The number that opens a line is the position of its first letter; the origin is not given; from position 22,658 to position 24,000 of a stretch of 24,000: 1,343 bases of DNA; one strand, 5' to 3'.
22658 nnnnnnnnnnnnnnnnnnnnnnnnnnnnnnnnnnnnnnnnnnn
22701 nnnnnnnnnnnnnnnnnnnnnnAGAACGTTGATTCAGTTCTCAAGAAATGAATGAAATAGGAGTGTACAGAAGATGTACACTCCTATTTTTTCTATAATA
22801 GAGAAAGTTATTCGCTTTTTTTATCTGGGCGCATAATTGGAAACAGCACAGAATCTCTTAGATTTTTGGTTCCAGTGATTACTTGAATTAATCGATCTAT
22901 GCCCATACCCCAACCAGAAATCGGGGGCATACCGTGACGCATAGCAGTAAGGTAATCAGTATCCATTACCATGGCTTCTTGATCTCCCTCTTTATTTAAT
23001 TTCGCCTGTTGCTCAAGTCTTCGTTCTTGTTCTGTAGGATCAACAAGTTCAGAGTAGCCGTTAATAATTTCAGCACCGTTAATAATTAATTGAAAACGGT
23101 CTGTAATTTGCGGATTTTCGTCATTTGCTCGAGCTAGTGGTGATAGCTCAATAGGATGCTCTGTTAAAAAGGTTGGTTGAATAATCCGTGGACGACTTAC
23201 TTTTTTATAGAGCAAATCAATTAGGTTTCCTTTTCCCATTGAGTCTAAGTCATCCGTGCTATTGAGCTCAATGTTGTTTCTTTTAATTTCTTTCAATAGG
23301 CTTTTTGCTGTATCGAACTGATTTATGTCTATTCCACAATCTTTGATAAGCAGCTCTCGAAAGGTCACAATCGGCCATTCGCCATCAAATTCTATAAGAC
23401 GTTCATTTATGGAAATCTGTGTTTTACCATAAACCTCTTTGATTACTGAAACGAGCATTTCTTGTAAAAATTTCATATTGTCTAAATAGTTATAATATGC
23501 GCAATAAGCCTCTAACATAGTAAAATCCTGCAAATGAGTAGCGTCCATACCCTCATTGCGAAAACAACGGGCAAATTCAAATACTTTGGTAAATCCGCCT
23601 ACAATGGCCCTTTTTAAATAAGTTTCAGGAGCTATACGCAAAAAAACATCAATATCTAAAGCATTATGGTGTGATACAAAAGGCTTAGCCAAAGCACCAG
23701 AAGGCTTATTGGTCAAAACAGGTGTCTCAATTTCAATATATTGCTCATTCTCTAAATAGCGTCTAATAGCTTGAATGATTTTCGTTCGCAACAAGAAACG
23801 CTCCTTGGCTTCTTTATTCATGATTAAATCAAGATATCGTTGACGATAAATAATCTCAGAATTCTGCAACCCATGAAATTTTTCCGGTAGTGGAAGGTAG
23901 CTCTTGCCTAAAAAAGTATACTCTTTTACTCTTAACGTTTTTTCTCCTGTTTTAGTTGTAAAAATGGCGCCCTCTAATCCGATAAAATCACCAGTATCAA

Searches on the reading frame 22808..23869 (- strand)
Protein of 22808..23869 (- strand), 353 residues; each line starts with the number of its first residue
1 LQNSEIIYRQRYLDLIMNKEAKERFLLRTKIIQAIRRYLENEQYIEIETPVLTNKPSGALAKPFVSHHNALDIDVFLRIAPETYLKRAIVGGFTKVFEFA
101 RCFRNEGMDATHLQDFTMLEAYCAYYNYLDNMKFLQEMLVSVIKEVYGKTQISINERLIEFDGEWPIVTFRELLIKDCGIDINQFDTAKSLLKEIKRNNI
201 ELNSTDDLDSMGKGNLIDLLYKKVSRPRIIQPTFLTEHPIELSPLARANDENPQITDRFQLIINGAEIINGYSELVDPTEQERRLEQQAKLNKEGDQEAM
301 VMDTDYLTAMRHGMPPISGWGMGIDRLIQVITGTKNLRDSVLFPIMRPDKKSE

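Call 23: search_protein_families(library=pfam, proteins=[window:22808-23869:-])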
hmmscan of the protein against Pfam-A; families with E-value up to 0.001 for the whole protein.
window:22808-23869:- (353 aa): 2 families
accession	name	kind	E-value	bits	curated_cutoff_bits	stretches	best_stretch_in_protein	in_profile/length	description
PF00152.25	tRNA-synt_2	-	1.1e-79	268.2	25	1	4-346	2-307/308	tRNA synthetases class II (D, K and N)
PF01409.25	tRNA-synt_2d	-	1.6e-08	34.7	19.8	1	94-155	103-163/246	tRNA synthetases class II core domain (F)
